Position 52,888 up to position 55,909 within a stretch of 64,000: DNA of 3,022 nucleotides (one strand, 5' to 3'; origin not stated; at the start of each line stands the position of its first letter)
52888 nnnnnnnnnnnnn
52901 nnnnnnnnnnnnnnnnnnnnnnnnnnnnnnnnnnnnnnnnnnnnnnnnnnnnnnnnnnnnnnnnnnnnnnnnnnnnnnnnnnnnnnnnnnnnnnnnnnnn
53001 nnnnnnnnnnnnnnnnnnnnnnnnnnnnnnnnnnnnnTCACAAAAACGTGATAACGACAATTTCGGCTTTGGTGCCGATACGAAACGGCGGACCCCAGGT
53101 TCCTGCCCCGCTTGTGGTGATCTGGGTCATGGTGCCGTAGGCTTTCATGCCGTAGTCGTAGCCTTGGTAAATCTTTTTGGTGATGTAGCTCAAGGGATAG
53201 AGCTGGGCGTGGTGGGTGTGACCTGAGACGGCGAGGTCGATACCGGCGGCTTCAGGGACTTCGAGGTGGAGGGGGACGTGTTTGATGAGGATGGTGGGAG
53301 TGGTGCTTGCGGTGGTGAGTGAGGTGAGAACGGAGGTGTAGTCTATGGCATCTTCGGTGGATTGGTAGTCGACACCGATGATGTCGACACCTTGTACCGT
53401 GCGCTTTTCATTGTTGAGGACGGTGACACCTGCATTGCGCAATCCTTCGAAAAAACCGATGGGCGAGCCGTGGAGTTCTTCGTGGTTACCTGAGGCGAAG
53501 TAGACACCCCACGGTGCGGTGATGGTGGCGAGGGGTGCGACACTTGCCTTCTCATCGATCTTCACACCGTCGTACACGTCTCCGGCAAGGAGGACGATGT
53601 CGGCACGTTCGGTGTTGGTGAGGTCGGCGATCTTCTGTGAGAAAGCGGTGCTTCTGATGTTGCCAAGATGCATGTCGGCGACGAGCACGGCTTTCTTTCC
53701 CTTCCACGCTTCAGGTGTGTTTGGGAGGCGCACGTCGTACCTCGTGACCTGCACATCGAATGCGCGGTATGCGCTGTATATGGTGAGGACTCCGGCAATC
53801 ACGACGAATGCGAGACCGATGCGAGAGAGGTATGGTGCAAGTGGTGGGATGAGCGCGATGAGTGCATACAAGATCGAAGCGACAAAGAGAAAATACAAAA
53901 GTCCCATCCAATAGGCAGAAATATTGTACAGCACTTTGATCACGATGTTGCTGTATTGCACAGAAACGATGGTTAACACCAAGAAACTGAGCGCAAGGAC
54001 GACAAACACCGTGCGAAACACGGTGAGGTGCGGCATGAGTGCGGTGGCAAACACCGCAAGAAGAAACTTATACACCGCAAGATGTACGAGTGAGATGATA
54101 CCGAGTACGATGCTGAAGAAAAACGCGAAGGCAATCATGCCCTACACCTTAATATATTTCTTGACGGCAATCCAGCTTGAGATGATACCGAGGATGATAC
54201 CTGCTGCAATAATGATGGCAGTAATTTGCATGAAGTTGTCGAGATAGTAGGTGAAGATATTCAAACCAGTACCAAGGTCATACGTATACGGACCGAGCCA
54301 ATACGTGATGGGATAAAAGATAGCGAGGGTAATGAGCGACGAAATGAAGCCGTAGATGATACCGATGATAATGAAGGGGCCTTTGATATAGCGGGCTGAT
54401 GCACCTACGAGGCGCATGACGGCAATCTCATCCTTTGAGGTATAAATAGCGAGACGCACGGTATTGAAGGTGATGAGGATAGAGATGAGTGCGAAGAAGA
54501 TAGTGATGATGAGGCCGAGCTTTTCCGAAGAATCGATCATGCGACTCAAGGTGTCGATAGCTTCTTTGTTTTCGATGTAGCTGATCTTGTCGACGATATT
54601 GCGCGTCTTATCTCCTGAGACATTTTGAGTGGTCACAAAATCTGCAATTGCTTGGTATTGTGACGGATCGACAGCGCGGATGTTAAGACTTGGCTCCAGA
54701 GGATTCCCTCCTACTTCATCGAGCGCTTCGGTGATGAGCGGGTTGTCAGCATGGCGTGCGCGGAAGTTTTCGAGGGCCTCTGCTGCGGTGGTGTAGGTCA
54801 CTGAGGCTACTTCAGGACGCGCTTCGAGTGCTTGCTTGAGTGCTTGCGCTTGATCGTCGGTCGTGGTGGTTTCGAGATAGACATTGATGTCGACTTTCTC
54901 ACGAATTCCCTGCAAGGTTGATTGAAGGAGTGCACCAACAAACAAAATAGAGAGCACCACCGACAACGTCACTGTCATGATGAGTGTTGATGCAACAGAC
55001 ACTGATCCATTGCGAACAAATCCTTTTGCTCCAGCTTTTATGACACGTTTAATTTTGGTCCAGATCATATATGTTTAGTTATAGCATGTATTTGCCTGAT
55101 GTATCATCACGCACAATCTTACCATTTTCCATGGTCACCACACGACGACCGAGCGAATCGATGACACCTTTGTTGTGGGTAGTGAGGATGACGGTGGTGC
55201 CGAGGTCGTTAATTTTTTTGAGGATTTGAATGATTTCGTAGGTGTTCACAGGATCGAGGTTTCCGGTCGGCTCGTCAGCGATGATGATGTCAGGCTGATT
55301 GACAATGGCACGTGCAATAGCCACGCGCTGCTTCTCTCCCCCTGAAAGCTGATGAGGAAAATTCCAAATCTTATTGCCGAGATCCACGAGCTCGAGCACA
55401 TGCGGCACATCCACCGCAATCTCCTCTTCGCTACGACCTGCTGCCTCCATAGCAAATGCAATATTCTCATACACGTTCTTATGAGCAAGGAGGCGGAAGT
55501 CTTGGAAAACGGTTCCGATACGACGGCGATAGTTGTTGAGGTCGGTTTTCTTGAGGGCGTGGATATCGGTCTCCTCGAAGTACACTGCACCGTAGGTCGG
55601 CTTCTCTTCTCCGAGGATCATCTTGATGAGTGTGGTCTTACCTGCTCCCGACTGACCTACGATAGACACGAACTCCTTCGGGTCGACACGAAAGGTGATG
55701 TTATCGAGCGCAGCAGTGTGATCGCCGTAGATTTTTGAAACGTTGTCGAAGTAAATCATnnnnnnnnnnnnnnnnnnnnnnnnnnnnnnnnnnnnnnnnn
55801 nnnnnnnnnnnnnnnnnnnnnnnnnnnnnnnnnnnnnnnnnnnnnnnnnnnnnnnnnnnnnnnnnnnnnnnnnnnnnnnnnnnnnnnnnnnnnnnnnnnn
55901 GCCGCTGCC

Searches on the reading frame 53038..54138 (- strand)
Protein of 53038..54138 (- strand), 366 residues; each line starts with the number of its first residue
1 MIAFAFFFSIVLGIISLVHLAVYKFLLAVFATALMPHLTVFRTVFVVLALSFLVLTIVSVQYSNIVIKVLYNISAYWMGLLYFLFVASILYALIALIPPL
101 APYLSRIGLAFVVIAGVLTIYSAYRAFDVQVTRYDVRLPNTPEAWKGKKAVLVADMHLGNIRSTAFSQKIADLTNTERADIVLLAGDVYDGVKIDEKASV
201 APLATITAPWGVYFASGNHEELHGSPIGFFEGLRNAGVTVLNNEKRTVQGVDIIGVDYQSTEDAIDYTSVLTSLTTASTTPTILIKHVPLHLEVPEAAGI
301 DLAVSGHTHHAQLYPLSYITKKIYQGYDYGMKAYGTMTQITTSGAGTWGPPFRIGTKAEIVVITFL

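Call 16: find_related_loci(query=window:53038-54138:-, collection=genome_contigs, flank=10000)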
Query window:53038-54138:- (366 aa) in genome_contigs; peptide patterns used: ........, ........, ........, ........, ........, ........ (x = any residue, [..] = any of these).
118 stretches matched a pattern; 4 encode a relative of the query (tblastn E <= 1e-3); 4 distinct loci.
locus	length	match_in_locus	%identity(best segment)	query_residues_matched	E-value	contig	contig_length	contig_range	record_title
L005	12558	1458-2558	42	6-365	1e-96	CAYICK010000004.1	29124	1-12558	MAG TPA_asm: uncultured Candidatus Saccharibacteria bacterium isolate ERP119705_co18_128 genome assembly, contig: NODE_1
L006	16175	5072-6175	40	1-366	2e-80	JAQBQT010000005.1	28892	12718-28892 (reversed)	MAG: Candidatus Parcubacteria bacterium isolate RYN_380 scaffold_223730, whole genome shotgun sequence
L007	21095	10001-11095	42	5-365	6e-97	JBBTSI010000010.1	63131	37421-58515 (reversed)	MAG: Patescibacteria group bacterium isolate H43-bin056_1 H43_bin056_1_000000000010, whole genome shotgun sequence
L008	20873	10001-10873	31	76-364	2e-47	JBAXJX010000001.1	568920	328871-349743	MAG: Candidatus Falkowbacteria bacterium isolate ELA386 MAG386_1, whole genome shotgun sequence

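Call 20: find_related_loci(query=window:53038-54138:-, collection=metagenome_contigs, flank=10000)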
Query window:53038-54138:- (366 aa) in metagenome_contigs; peptide patterns used: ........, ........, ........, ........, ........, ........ (x = any residue, [..] = any of these).
149 stretches matched a pattern; 6 encode a relative of the query (tblastn E <= 1e-3); 6 distinct loci.
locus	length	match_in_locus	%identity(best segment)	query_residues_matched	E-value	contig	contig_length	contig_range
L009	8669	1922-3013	41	4-365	1e-97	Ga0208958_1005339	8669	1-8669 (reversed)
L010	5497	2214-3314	42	6-365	1e-96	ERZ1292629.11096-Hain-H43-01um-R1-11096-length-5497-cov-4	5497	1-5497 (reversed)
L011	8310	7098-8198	38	2-366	3e-84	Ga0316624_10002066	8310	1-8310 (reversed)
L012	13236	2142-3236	42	5-365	6e-97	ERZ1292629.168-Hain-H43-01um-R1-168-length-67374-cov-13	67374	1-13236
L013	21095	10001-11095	42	5-365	6e-97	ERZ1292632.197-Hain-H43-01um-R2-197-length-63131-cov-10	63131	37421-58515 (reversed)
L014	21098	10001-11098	39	1-366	1e-79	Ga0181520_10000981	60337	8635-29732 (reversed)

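Call 21: find_homologous_proteins(query=window:53038-54138:-, max_evalue=1e-30)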
Query window:53038-54138:- (366 aa): 891 proteins with E <= 1e-30 among 8000 candidates; the best 120 are listed.
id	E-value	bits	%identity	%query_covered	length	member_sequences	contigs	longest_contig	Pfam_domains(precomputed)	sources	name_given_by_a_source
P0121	1.2e-233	793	100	100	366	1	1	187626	PF00149.34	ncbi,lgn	-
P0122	4.2e-127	442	55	98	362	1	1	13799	PF00149.34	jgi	jgi:predicted MPP superfamily phosphohydrolase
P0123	2.3e-100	354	45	99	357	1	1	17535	PF00149.34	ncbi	-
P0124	2.7e-99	351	46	99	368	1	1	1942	PF00149.34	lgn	-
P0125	3.0e-94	334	41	99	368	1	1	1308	PF12850.13,PF00149.34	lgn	-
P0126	9.4e-92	326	42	100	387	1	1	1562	PF12850.13,PF00149.34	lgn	-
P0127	5.8e-91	323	42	96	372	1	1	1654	PF12850.13,PF00149.34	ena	-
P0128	1.4e-90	322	41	99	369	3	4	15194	PF12850.13,PF00149.34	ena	-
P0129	1.5e-90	322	40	97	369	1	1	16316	PF00149.34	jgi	jgi:predicted MPP superfamily phosphohydrolase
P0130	3.1e-90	321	42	99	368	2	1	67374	PF00149.34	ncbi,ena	ncbi:MAG: metallophosphoesterase [Patescibacteria group bacterium]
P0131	2.5e-89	318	41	99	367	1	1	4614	PF00149.34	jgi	jgi:uncharacterized protein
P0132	6.2e-89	317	42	99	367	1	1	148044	PF12850.13,PF00149.34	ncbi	ncbi:MAG: metallophosphoesterase [Patescibacteria group bacterium]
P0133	1.7e-88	315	41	98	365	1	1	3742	PF00149.34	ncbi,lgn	-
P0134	3.1e-88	314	42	98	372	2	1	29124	PF00149.34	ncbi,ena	-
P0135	4.5e-88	314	43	99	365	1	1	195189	PF12850.13,PF00149.34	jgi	jgi:uncharacterized protein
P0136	5.0e-88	314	42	98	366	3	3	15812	PF00149.34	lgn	-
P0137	1.2e-87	312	38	99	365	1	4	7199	PF12850.13,PF00149.34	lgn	-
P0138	1.9e-87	312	42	96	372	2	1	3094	PF00149.34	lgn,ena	-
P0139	2.9e-87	311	41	98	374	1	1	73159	PF00149.34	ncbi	-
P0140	3.8e-87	311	43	98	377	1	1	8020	PF12850.13,PF00149.34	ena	-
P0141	5.0e-87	310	38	99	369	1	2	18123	PF12850.13,PF00149.34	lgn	-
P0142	5.4e-87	310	42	99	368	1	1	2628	PF00149.34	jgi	jgi:predicted MPP superfamily phosphohydrolase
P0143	3.9e-86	307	41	98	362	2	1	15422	PF12850.13,PF00149.34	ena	-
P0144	1.0e-85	306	43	99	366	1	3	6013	PF00149.34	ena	-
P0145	1.1e-85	306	41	99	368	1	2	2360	PF00149.34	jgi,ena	jgi:hypothetical protein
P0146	1.6e-85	305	40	99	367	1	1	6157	PF12850.13,PF00149.34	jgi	jgi:predicted MPP superfamily phosphohydrolase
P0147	2.7e-85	305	40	99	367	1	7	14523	PF00149.34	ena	-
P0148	5.2e-85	304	40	98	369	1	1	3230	PF12850.13,PF00149.34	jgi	jgi:predicted MPP superfamily phosphohydrolase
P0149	7.4e-85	303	41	100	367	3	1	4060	PF12850.13,PF00149.34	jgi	-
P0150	1.3e-84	302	43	99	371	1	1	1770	PF12850.13,PF00149.34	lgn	-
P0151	3.2e-84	301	41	98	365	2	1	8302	PF12850.13,PF00149.34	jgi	jgi:uncharacterized protein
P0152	6.3e-84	300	39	100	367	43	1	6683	PF00149.34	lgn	-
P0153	6.3e-84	300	42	98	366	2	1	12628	PF00149.34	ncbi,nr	ncbi:MAG TPA: metallophosphoesterase [Candidatus Binatia bacterium]|nr:metallophosphoesterase [Candi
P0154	6.7e-84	300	40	99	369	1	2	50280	PF00149.34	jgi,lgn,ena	jgi:hypothetical protein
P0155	7.8e-84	300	39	99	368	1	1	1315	PF12850.13,PF00149.34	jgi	jgi:uncharacterized protein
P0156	1.4e-83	299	40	100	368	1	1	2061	PF00149.34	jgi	jgi:predicted MPP superfamily phosphohydrolase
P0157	1.5e-83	299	40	100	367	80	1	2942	PF00149.34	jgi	-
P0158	1.8e-83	299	39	100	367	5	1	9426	PF00149.34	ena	-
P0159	2.6e-83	298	40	99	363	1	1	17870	PF12850.13,PF00149.34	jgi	jgi:uncharacterized protein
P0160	3.1e-83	298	39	98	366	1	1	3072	PF00149.34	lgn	-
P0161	3.2e-83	298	41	98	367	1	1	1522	PF00149.34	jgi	jgi:uncharacterized protein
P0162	3.2e-83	298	40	96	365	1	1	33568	PF00149.34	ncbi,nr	ncbi:MAG: metallophosphoesterase [Candidatus Doudnabacteria bacterium]|nr:metallophosphoesterase [Ca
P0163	3.3e-83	298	40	99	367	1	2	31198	PF12850.13,PF00149.34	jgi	jgi:predicted MPP superfamily phosphohydrolase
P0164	3.6e-83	298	40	100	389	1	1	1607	PF00149.34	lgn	-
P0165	3.8e-83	298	41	100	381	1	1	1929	PF12850.13,PF00149.34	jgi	jgi:hypothetical protein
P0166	3.9e-83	298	40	98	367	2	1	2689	PF00149.34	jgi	jgi:predicted MPP superfamily phosphohydrolase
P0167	3.9e-83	298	42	99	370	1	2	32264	PF00149.34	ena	-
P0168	5.2e-83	297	41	100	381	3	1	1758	PF00149.34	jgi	-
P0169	6.2e-83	297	40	99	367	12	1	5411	PF00149.34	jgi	jgi:hypothetical protein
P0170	7.5e-83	297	40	99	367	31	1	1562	PF00149.34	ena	-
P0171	7.7e-83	297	39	100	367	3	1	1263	PF00149.34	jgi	jgi:hypothetical protein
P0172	8.4e-83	296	40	100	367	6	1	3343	PF00149.34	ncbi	-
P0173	1.1e-82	296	40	100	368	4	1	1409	PF00149.34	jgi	jgi:predicted MPP superfamily phosphohydrolase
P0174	1.5e-82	296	40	100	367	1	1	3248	PF00149.34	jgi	-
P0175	1.5e-82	296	39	99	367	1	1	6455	PF00149.34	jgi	jgi:hypothetical protein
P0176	2.0e-82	295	40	98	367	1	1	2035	PF00149.34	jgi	jgi:predicted MPP superfamily phosphohydrolase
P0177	2.8e-82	295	39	99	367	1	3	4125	PF00149.34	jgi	jgi:predicted MPP superfamily phosphohydrolase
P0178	3.0e-82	295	40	100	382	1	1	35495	PF00149.34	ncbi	-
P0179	3.1e-82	295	40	97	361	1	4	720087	PF00149.34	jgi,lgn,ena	-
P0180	3.1e-82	295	38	100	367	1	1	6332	PF00149.34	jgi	jgi:hypothetical protein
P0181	3.6e-82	294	39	99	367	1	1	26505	PF00149.34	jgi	jgi:predicted MPP superfamily phosphohydrolase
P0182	4.8e-82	294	39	100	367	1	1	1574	PF00149.34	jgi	jgi:predicted MPP superfamily phosphohydrolase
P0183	5.4e-82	294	40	100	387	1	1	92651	PF00149.34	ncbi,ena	-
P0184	7.0e-82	293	40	100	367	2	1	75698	PF00149.34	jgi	jgi:predicted MPP superfamily phosphohydrolase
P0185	7.0e-82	293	39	99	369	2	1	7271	PF00149.34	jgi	jgi:uncharacterized protein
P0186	7.8e-82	293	39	99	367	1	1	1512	PF00149.34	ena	-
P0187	8.2e-82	293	39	100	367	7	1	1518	PF00149.34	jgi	-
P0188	9.6e-82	293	39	99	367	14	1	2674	PF00149.34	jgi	jgi:predicted MPP superfamily phosphohydrolase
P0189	1.2e-81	293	41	100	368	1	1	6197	PF12850.13,PF00149.34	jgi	jgi:uncharacterized protein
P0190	1.2e-81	293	40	99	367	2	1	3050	PF00149.34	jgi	jgi:hypothetical protein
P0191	1.3e-81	293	46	80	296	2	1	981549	PF12850.13,PF00149.34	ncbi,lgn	-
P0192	1.4e-81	292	39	99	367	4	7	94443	PF00149.34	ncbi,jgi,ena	jgi:predicted MPP superfamily phosphohydrolase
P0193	1.5e-81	292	37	99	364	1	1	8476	PF00149.34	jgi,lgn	jgi:predicted MPP superfamily phosphohydrolase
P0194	2.1e-81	292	40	99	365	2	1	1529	PF00149.34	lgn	-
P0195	2.2e-81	292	39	99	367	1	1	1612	PF00149.34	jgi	jgi:predicted MPP superfamily phosphohydrolase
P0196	2.2e-81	292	39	99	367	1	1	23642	PF00149.34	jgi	-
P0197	2.3e-81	292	40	100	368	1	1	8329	PF00149.34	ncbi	-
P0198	2.4e-81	292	39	99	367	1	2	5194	PF00149.34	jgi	jgi:predicted MPP superfamily phosphohydrolase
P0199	2.6e-81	292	40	99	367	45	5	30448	PF00149.34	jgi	jgi:predicted MPP superfamily phosphohydrolase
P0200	2.8e-81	291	40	99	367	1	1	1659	PF00149.34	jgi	jgi:predicted MPP superfamily phosphohydrolase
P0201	2.9e-81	291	40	100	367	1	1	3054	PF12850.13,PF00149.34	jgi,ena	-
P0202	3.0e-81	291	42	99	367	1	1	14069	PF00149.34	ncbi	-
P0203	4.0e-81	291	41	90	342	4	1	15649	PF00149.34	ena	-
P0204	4.2e-81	291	39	100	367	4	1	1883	PF00149.34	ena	-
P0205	4.5e-81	291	39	99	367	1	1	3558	PF00149.34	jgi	jgi:uncharacterized protein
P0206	4.5e-81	291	41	96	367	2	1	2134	PF12850.13,PF00149.34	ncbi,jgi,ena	jgi:predicted MPP superfamily phosphohydrolase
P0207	6.5e-81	290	38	100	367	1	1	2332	PF00149.34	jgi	jgi:predicted MPP superfamily phosphohydrolase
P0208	7.5e-81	290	39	99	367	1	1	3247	PF00149.34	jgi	jgi:predicted MPP superfamily phosphohydrolase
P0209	7.8e-81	290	40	98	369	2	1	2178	PF00149.34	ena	-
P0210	8.0e-81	290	40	96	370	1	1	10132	PF00149.34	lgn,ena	-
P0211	8.1e-81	290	40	98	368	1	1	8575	PF12850.13,PF00149.34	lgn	-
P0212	8.2e-81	290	39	100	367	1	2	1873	PF00149.34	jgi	-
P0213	8.8e-81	290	40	100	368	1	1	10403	PF12850.13,PF00149.34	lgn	-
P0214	8.9e-81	290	39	99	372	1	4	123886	PF00149.34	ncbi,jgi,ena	jgi:predicted MPP superfamily phosphohydrolase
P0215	9.5e-81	290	41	100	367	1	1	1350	PF12850.13,PF00149.34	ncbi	-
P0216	9.6e-81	290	38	99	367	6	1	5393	PF00149.34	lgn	-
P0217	9.7e-81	290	38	100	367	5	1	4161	PF00149.34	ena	-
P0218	1.1e-80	289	43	98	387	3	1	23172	PF00149.34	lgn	-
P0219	1.1e-80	289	40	100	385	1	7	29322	PF00149.34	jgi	jgi:predicted MPP superfamily phosphohydrolase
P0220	1.2e-80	289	40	99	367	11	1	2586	PF00149.34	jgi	jgi:predicted MPP superfamily phosphohydrolase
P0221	1.2e-80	289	39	100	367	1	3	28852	PF12850.13,PF00149.34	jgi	jgi:predicted MPP superfamily phosphohydrolase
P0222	1.2e-80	289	38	100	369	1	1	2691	PF00149.34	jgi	jgi:predicted MPP superfamily phosphohydrolase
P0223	1.5e-80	289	40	99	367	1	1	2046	PF00149.34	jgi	jgi:hypothetical protein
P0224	1.6e-80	289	41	99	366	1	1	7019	PF00149.34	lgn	-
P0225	1.6e-80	289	39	98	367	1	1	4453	PF00149.34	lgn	-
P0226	1.8e-80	289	39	99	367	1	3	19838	PF00149.34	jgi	jgi:predicted MPP superfamily phosphohydrolase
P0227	1.9e-80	289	43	96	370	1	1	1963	PF00149.34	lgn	-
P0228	2.1e-80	289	40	97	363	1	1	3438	PF00149.34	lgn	-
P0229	2.1e-80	289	39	100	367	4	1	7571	PF00149.34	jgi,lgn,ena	-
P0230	2.1e-80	289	40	99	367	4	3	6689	PF00149.34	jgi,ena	-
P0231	2.1e-80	289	39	98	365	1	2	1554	PF00149.34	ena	-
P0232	2.3e-80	288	38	99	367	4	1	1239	PF00149.34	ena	-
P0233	2.3e-80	288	39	100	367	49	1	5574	PF00149.34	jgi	jgi:hypothetical protein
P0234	2.4e-80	288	39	99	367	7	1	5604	PF00149.34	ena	-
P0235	2.5e-80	288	39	100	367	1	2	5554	PF00149.34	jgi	jgi:predicted MPP superfamily phosphohydrolase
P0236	2.6e-80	288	39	99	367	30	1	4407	PF00149.34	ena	-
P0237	2.9e-80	288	39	100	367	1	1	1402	PF00149.34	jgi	jgi:predicted MPP superfamily phosphohydrolase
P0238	3.0e-80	288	38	99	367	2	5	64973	PF00149.34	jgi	jgi:predicted MPP superfamily phosphohydrolase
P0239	3.2e-80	288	38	99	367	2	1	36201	PF12850.13,PF00149.34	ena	-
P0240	3.4e-80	288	40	100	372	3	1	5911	PF12850.13,PF00149.34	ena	-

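Call 22: find_encoding_contigs(protein=P0121, flank=10000, max_places=6)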
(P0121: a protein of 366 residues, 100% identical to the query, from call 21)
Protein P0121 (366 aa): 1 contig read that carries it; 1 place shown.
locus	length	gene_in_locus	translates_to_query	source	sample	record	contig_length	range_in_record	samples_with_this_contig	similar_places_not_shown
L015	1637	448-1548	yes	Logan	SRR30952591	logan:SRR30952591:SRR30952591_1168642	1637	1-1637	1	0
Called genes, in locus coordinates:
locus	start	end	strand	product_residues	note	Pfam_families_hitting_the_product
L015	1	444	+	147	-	?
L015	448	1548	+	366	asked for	PF00149:Metallophos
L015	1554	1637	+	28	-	?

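Call 23: find_encoding_contigs(protein=P0122, flank=10000, max_places=3)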
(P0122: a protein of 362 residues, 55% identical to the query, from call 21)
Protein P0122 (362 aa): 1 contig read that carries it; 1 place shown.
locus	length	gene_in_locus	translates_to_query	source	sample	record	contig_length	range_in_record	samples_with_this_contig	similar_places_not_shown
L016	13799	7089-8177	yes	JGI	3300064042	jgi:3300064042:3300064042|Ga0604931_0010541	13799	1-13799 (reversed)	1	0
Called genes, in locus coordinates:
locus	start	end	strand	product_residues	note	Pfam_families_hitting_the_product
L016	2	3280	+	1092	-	?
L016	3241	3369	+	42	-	-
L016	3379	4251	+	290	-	PF16326:ABC_tran_CTD (weak), PF03462:PCRF, PF00472:RF-1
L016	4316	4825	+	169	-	-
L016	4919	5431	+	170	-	-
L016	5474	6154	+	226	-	PF02463:SMC_N (weak), PF00005:ABC_tran, PF13304:AAA_21 (weak)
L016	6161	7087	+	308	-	PF18075:FtsX_ECD, PF02687:FtsX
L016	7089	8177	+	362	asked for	PF00149:Metallophos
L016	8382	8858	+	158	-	-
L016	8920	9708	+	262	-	PF21294:Polysacc_lyase_14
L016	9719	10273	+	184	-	PF00561:Abhydrolase_1 (faint), PF06821:Ser_hydrolase, PF12146:Hydrolase_4 (faint)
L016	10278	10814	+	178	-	PF00300:His_Phos_1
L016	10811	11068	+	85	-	-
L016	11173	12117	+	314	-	PF10017:Methyltransf_33, PF13847:Methyltransf_31 (weak)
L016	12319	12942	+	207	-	PF01327:Pep_deformylase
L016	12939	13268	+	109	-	-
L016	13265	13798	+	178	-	?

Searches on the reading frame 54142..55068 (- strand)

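Call 59: search_protein_families(library=pfam, proteins=[window:54142-55068:-], max_evalue=0.001)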
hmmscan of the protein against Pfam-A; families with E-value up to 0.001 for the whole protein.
window:54142-55068:- (308 aa): 2 families
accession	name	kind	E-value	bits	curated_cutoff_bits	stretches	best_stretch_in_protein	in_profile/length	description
PF18075.7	FtsX_ECD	-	3.4e-19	69.7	23.5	1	59-147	1-89/96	FtsX extracellular domain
PF02687.27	FtsX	-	1.5e-12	48.1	25.5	1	187-307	2-117/120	FtsX-like permease C-terminal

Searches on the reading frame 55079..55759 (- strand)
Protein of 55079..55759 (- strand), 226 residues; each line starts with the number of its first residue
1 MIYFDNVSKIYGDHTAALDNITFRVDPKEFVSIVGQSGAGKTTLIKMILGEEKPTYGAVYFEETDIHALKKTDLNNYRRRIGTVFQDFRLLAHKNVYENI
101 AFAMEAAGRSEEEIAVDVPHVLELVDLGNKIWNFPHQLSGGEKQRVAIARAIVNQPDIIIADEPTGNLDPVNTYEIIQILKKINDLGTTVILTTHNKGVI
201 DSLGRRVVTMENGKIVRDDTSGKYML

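Call 59: search_protein_families(library=pfam, proteins=[window:55079-55759:-], max_evalue=0.001)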
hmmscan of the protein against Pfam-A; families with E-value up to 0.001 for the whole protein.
window:55079-55759:- (226 aa): 13 families
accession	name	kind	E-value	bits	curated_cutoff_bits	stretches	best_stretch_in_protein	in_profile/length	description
PF00005.33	ABC_tran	-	4.4e-36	124.9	25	1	18-165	1-136/137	ABC transporter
PF13304.12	AAA_21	-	4.7e-09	37.2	27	1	116-201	220-304/304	AAA domain, putative AbiEii toxin, Type IV TA system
PF02463.25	SMC_N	-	7e-07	29.3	40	1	28-203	24-205/220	RecF/RecN/SMC N terminal domain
PF00931.28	NB-ARC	-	6e-05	22.9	23.5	0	26-51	17-41/248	NB-ARC domain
PF13175.12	AAA_15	-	8.5e-05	22.8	32.1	0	152-200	325-374/374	AAA ATPase domain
PF03193.22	RsgA_GTPase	-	0.00017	21.9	30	1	15-57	94-135/174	RsgA GTPase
PF01637.24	ATPase_2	-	0.00028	21.2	33.2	1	25-118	17-116/225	ATPase domain predominantly from Archaea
PF13401.12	AAA_22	-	0.00037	21.3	27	1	28-63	5-33/130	AAA domain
PF20720.3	nSTAND3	-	0.00044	20.4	27.2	0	15-51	4-40/155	Novel STAND NTPase 3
PF25201.1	nSTAND6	-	0.00047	20.6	27.7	1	16-89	6-75/148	Novel STAND NTPase 6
PF13479.12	AAA_24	-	0.00069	20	27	0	31-54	5-25/195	AAA domain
PF06414.18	Zeta_toxin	-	0.00076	19.4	22.3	1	30-68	18-56/199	Zeta toxin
PF13555.12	AAA_29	-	0.00079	19.6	27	0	19-45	13-39/61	P-loop containing region of AAA domain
